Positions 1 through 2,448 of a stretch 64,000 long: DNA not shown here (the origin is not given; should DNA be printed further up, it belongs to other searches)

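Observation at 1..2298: Two multi-TM proteins with C-terminal RGS boxes, one at each window edge (receptor-GAP hybrids)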

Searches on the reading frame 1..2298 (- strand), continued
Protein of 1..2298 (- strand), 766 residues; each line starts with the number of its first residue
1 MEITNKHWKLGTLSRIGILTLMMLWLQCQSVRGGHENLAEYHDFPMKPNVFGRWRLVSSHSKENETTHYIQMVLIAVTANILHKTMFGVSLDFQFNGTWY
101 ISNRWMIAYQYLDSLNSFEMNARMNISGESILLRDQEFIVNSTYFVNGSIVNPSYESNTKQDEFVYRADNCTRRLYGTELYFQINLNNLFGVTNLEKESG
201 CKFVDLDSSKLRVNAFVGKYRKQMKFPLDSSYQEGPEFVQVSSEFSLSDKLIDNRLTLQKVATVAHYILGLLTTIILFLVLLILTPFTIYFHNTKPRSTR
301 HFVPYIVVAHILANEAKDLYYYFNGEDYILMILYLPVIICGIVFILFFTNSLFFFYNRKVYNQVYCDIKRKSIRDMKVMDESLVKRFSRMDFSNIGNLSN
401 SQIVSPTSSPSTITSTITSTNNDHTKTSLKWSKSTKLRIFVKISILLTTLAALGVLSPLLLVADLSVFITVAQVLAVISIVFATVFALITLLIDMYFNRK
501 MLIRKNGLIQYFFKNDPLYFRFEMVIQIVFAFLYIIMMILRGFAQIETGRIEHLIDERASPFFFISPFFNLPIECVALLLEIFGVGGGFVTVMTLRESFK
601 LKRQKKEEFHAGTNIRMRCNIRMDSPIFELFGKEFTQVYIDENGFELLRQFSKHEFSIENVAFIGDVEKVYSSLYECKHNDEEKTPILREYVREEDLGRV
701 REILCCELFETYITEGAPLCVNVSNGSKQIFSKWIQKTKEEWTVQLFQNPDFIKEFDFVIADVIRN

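Call 57: fold_search(model_id=the predicted structure, library=pdb)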
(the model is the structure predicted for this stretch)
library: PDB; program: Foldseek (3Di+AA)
matches with E <= 10: 199; with E <= 0.001: 0
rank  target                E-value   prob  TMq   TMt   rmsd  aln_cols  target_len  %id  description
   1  6am3_A                8.5e-02  0.94  0.10  0.48  11.4       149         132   13  Regulator of G protein signaling (RGS) 17 in complex with Ca2+ (released 2019-02-13)
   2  3but                  8.5e-02  0.15  0.07  0.23  13.9       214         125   10  Crystal structure of protein Af_0446 from Archaeoglobus fulgidus (released 2008-01-15)
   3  8owt_CCC              1.1e-01  0.72  0.10  0.41   9.5       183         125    8  SARS-CoV-2 spike RBD with A8 and H3 nanobodies bound (released 2024-05-08)
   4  9ard_A                1.1e-01  0.51  0.09  0.40  13.0       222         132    5  Structure of Pycsar EcPycC cyclase immunoglobulin-like AGS-C domain (released 2024-06-19)
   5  1na8_A                1.2e-01  0.69  0.10  0.38  14.6       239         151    5  Crystal structure of ADP-ribosylation factor binding protein GGA1 (released 2003-07-29)
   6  7oap_FFF              1.2e-01  0.63  0.09  0.39  11.5       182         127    9  Nanobody H3 AND C1 bound to RBD (released 2021-08-11)
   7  2dwx_A                1.2e-01  0.60  0.09  0.38  10.3       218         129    4  Co-crystal Structure Analysis of GGA1-GAE with the WNSF motif (released 2007-04-17)
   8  6am3_X                1.2e-01  0.90  0.10  0.47  11.7       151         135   12  Regulator of G protein signaling (RGS) 17 in complex with Ca2+ (released 2019-02-13)
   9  7f1x_D                1.3e-01  0.20  0.09  0.16  12.2       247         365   10  X-ray crystal structure of visual arrestin complexed with inositol 1,4,5-triphosphate (released 2021-10-27)
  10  4ph8_A                1.9e-01  0.16  0.08  0.28  16.8       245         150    7  Crystal structure of AggA, the major subunit of aggregative adherence fimbriae type I (AAF/I) from the Escherichia col (released 2014-10-01)
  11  1om9_A                2.1e-01  0.54  0.10  0.39  11.0       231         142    4  Structure of the GGA1-appendage in complex with the p56 binding peptide (released 2003-07-29)
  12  4nbz_D                2.7e-01  0.51  0.09  0.41  10.2       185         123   11  Crystal Structure of TcdA-A1 Bound to A26.8 VHH (released 2013-12-11)
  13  2dwy_C                2.7e-01  0.47  0.10  0.39   9.5       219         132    4  Crystal Structure Analysis of GGA1-GAE (released 2007-04-17)
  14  8f9l_A                3.0e-01  0.21  0.09  0.31   9.7       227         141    8  Intramolecular ester bond-containing repeat domain from Gemella massiliensis adhesin (released 2024-06-19)
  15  1p4u_A                3.1e-01  0.44  0.10  0.37  11.9       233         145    5  CRYSTAL STRUCTURE OF GGA3 GAE DOMAIN IN COMPLEX WITH RABAPTIN-5 PEPTIDE (released 2003-07-29)
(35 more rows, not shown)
